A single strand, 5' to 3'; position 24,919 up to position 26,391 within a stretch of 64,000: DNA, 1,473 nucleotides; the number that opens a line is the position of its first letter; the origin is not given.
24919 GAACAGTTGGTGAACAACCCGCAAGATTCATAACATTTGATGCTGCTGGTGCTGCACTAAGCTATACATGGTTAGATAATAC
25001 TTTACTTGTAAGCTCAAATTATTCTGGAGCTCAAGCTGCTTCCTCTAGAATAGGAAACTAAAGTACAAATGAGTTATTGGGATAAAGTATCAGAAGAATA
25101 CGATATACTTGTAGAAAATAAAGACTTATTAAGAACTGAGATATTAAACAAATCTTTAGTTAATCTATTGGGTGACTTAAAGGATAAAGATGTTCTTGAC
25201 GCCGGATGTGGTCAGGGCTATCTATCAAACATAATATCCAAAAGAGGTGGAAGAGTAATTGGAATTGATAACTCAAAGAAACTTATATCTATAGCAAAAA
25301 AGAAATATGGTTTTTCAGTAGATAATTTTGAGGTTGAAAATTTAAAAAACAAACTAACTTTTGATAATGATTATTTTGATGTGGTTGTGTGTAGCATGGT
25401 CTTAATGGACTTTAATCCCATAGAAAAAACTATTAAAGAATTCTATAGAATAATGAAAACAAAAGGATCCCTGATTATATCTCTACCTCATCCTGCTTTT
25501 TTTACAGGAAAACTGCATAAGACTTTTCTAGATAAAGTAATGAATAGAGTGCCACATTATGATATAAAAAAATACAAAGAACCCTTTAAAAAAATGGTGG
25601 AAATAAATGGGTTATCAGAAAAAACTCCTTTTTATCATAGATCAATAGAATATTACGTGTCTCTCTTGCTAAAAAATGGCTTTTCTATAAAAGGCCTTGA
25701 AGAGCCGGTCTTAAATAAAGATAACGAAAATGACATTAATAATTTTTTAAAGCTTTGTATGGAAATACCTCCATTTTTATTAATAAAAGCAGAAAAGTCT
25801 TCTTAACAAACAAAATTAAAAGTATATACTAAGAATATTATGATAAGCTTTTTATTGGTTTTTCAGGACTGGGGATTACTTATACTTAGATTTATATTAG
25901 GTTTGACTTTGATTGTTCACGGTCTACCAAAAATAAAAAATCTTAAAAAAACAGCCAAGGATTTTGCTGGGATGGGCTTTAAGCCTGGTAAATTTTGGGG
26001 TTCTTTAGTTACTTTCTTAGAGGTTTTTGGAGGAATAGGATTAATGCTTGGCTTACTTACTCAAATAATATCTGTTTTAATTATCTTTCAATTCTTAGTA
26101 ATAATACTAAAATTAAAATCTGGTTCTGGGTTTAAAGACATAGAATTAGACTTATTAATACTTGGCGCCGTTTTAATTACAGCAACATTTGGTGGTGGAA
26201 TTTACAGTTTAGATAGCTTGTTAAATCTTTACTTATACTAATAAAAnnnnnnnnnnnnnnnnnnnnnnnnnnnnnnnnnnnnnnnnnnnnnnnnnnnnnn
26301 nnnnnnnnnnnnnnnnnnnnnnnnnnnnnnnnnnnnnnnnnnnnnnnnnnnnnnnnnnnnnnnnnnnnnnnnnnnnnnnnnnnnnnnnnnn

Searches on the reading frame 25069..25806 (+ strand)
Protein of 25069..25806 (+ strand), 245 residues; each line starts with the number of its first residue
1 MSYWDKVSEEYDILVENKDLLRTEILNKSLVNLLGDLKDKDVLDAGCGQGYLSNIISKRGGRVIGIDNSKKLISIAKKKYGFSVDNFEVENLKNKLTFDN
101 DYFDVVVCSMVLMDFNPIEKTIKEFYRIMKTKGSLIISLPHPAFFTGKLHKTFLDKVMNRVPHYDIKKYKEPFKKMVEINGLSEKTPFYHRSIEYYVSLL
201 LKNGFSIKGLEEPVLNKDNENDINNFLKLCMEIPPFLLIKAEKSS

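Call 12: search_protein_families(library=pfam, proteins=[window:25069-25806:+], max_evalue=0.00001)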
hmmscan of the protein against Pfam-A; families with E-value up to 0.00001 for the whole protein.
window:25069-25806:+ (245 aa): 10 families
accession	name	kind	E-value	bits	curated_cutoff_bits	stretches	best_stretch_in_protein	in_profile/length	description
PF08241.18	Methyltransf_11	-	5.6e-19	69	21.2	1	43-137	1-95/95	Methyltransferase domain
PF13847.12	Methyltransf_31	-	2.8e-18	66.4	27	1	38-149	3-114/145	Methyltransferase domain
PF13649.12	Methyltransf_25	-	9.4e-17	61.9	27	1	42-133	1-97/97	Methyltransferase domain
PF13489.12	Methyltransf_23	-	2.8e-15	56.9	27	1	29-148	11-124/164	Methyltransferase domain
PF08242.18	Methyltransf_12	-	3.1e-12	47.5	30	1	43-134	1-97/98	Methyltransferase domain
PF01209.24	Ubie_methyltran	-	6.6e-11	42.4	20.1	1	4-137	13-151/233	ubiE/COQ5 methyltransferase family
PF07021.18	MetW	-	1.1e-06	28.9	21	1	41-145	16-115/193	Methionine biosynthesis protein MetW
PF06325.19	PrmA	-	1.3e-06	28.6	22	1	37-138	160-259/296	Ribosomal protein L11 methyltransferase (PrmA)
PF13679.12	Methyltransf_32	-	5.9e-06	26.7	27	1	26-78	13-71/143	Methyltransferase domain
PF01728.25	FtsJ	-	7.5e-06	26.4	24.1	1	36-159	20-141/181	FtsJ-like methyltransferase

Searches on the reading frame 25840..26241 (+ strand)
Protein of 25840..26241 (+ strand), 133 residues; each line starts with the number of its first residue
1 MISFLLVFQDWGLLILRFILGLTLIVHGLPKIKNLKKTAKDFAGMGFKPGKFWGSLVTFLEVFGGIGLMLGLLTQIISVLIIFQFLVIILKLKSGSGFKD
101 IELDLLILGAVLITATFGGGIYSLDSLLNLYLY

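Call 12: search_protein_families(library=pfam, proteins=[window:25840-26241:+], max_evalue=0.00001)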
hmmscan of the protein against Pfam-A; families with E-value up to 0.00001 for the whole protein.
window:25840-26241:+ (133 aa): 2 families
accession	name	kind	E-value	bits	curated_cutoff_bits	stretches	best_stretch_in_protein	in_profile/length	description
PF07681.17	DoxX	-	1.1e-17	64.8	23.6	1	12-90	1-81/85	DoxX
PF07291.16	MauE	-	2.3e-06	28.3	27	1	11-89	3-87/128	Methylamine utilisation protein MauE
